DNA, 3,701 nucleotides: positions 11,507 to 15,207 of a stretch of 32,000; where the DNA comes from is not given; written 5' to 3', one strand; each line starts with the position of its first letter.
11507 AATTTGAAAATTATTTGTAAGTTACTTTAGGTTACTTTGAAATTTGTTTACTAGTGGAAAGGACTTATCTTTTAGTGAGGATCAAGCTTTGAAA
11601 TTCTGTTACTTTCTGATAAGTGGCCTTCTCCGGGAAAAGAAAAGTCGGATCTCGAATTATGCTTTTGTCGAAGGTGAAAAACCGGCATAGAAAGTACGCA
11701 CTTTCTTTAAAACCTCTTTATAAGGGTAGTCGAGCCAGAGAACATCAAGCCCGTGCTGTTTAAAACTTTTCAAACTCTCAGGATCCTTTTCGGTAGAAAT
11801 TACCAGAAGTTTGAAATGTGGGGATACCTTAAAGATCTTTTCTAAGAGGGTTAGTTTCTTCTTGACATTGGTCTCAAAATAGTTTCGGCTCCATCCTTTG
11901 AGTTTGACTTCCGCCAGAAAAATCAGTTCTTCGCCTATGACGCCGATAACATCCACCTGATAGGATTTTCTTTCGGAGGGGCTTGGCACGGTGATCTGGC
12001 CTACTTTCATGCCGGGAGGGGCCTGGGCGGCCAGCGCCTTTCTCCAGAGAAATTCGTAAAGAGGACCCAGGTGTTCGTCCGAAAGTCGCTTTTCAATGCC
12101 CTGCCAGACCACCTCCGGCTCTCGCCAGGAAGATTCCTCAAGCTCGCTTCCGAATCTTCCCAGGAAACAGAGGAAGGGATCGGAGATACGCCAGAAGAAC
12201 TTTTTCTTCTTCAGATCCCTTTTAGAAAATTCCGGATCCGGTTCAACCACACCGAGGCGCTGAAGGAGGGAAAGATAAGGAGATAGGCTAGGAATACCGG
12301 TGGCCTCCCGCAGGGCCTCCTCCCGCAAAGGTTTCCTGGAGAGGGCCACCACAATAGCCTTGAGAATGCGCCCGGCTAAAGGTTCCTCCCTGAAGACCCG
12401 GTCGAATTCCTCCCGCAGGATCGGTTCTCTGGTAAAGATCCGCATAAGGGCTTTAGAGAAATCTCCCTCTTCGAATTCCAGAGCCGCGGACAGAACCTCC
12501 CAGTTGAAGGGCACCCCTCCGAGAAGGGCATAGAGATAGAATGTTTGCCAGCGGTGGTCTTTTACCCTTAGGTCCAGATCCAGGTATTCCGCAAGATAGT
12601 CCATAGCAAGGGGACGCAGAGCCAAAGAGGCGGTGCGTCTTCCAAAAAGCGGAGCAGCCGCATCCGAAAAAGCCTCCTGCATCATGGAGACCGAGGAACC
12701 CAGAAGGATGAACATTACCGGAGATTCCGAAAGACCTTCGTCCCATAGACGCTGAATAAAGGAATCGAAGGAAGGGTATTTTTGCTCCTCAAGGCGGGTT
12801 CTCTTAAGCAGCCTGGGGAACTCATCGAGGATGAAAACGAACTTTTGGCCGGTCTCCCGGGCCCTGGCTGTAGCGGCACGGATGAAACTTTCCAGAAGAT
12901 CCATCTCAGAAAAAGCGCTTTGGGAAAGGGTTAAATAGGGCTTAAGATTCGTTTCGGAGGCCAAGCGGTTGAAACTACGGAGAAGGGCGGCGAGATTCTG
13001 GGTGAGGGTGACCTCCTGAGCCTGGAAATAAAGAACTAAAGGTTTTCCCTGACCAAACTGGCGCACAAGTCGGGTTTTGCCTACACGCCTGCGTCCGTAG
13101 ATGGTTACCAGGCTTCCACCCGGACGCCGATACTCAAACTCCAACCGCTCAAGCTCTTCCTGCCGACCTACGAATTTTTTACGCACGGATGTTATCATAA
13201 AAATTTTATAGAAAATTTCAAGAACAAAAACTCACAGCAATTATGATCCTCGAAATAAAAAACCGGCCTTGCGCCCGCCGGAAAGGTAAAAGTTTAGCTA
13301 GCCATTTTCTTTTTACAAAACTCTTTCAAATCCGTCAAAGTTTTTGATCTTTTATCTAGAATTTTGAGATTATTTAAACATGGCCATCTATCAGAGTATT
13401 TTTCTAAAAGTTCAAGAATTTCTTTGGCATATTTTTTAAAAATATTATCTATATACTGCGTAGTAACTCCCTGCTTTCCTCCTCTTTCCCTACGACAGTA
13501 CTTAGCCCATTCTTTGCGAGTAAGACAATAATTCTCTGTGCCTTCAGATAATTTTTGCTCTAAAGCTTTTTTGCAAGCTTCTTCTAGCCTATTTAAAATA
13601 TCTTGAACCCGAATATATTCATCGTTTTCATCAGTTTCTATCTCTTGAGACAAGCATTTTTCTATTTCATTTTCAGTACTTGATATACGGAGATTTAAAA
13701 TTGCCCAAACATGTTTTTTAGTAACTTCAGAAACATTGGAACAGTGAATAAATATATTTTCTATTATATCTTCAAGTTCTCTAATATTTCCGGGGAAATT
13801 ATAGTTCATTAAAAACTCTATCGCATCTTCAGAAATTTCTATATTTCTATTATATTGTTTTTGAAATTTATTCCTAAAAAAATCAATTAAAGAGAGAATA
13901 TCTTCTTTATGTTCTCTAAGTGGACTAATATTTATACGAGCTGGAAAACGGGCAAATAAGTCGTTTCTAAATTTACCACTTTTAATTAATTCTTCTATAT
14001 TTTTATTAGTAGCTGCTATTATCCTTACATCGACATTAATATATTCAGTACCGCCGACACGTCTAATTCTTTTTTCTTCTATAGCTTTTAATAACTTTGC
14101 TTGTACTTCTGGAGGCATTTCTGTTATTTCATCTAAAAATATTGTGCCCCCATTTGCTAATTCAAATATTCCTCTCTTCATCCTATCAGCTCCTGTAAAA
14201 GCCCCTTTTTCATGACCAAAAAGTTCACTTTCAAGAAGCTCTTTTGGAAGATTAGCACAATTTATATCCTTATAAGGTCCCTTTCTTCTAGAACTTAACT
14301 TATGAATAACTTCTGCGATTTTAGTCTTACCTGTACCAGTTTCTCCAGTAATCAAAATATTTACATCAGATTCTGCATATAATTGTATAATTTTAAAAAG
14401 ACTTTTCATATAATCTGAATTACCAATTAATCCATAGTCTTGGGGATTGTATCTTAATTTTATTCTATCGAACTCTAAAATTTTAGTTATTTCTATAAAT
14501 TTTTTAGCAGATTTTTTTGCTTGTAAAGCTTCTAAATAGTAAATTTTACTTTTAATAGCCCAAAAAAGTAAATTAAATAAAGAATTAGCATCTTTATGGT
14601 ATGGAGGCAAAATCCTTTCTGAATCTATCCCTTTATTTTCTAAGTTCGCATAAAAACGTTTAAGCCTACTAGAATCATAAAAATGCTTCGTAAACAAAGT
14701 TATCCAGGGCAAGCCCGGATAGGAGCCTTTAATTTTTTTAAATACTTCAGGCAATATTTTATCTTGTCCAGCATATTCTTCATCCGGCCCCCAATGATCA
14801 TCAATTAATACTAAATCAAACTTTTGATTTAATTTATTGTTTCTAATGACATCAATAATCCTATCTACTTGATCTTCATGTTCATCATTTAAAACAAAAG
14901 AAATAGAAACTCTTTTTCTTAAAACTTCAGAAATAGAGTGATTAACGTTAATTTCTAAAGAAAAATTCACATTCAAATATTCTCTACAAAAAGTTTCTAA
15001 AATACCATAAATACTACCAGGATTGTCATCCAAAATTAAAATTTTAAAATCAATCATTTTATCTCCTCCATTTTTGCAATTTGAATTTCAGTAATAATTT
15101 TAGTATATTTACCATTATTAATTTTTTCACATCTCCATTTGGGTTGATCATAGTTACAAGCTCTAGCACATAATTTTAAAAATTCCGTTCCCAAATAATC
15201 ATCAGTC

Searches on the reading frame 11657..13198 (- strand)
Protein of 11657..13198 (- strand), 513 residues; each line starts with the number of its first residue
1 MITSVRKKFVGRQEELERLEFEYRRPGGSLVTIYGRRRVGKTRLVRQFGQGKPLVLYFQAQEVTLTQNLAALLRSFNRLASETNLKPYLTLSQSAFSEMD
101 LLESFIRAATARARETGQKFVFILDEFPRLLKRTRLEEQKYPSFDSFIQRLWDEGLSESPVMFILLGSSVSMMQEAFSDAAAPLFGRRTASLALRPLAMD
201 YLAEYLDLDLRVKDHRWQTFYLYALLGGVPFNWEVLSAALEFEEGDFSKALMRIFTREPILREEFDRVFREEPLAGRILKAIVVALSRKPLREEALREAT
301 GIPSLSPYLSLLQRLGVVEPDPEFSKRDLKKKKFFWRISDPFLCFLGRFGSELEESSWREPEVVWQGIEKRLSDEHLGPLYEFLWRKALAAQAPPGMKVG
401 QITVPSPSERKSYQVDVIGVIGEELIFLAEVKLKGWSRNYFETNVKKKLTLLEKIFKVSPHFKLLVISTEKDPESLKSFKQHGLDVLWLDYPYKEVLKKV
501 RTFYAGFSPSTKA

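Call 60: search_protein_families(library=padloc, proteins=[window:11657-13198:-], max_evalue=0.001)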
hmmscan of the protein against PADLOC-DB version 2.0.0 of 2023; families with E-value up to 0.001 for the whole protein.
window:11657-13198:- (513 aa): 4 families
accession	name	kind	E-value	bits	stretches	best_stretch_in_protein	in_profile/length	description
PDLC04984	PDC-S27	-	1.2e-34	118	1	8-358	3-337/474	-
PDLC04985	PDC-S27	-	1.3e-20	71.8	1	8-343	5-323/484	-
PDLC04791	PDC-S01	-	9e-07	25.9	1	18-182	9-134/395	-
PDLC04789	PDC-S01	-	0.00051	17.2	0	28-71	17-61/375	-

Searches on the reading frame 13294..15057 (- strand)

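Call 60: search_protein_families(library=padloc, proteins=[window:13294-15057:-], max_evalue=0.001)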
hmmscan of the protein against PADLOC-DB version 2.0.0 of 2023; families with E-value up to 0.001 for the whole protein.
window:13294-15057:- (587 aa): 5 families
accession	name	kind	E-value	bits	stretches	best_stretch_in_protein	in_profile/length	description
PDLC01995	RtcR_PspF2--CARF_AAA_HTH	-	1.2e-91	306.3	1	201-493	160-452/481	-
PDLC01994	RtcR_PspF1--CARF_AAA_HTH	-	6.8e-57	191.6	1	213-518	163-451/468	-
PDLC01993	RtcR--CARF_AAA_HTH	-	1.3e-50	170.4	1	214-498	187-480/523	-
PDLC04606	PDC-M37B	-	2.8e-08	31.3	1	180-441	117-384/390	-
PDLC04140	mad8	-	1.5e-05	22.6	1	218-456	14-130/314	mads_8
